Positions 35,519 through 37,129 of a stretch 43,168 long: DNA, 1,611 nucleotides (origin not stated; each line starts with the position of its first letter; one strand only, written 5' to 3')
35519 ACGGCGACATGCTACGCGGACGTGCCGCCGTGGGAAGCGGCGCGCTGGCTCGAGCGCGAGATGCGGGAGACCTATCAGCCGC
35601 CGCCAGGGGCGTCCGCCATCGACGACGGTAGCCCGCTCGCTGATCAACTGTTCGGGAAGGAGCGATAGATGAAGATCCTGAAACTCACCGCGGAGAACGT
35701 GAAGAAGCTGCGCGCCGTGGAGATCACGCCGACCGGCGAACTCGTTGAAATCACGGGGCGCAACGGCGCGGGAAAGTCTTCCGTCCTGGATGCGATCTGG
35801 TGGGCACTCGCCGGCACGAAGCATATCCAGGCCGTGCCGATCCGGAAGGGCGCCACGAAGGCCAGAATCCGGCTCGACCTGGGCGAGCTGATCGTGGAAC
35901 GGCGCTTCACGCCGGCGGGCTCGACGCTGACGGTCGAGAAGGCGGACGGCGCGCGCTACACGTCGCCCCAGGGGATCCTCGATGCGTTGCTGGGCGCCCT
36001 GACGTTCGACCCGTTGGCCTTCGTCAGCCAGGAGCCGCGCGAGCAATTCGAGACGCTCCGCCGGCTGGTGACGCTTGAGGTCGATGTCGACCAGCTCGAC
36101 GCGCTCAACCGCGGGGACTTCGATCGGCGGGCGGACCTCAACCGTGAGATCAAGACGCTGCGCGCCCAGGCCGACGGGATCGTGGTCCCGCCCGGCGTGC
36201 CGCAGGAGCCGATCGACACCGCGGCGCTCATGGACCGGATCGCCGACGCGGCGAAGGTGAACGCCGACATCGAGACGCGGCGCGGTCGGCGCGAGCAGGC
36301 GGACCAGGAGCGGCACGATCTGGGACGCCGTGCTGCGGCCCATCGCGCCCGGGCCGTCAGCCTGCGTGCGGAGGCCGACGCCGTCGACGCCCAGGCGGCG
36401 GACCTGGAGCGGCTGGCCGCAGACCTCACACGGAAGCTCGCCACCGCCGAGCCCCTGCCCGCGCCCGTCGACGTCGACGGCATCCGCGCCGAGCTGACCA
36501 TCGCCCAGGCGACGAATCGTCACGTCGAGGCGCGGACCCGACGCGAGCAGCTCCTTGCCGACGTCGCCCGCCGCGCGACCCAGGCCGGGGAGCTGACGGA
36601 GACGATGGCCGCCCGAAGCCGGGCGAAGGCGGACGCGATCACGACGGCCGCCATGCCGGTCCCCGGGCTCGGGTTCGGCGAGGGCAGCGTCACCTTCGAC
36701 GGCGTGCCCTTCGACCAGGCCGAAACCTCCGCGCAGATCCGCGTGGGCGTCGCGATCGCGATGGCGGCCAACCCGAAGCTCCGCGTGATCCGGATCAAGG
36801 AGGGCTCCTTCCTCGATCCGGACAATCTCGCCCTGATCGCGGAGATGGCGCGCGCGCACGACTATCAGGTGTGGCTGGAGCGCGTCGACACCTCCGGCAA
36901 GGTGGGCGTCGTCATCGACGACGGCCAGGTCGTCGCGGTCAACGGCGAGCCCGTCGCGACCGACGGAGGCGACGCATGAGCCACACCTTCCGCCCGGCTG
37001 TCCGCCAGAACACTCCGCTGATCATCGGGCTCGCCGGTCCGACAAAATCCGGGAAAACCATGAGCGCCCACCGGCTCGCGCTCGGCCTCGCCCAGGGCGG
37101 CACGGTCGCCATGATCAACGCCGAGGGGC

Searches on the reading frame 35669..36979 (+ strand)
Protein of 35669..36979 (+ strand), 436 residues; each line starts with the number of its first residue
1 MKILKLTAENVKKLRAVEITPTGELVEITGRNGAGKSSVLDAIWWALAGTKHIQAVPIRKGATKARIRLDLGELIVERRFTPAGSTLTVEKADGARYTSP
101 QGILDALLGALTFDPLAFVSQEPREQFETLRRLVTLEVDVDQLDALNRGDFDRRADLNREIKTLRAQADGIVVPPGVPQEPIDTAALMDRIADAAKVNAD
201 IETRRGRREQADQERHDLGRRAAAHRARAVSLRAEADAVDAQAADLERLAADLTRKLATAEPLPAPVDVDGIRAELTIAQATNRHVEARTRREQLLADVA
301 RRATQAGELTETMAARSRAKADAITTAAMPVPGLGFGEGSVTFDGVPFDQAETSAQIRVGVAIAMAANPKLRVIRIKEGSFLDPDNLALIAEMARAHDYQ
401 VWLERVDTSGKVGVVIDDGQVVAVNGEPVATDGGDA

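Call 85: search_protein_families(library=phrogs, proteins=[window:35669-36979:+], max_evalue=0.001)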
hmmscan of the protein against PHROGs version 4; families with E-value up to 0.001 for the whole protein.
window:35669-36979:+ (436 aa): 9 families
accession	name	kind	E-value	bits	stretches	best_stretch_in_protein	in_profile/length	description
phrog_1499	-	unknown function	1e-100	339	1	1-423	3-425/427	-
phrog_77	-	DNA, RNA and nucleotide metabolism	2.7e-11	43.7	1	1-50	296-347/967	SbcC-like subunit of palindrome specific endonuclease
phrog_4747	-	unknown function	1.5e-06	28.6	1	1-54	1-53/610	-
phrog_7507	-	unknown function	1e-05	26.1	1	1-48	2-49/483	-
phrog_25363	-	unknown function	1.4e-05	26.2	1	1-48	5-52/77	-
phrog_10445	-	unknown function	9.6e-05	22.7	1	1-102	3-104/296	-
phrog_3940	-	unknown function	0.00026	20.9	1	2-62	4-64/537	-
phrog_8323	-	unknown function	0.00038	20.1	1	1-51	49-99/623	-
phrog_9802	-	unknown function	0.00046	20.3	1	2-47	4-49/438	-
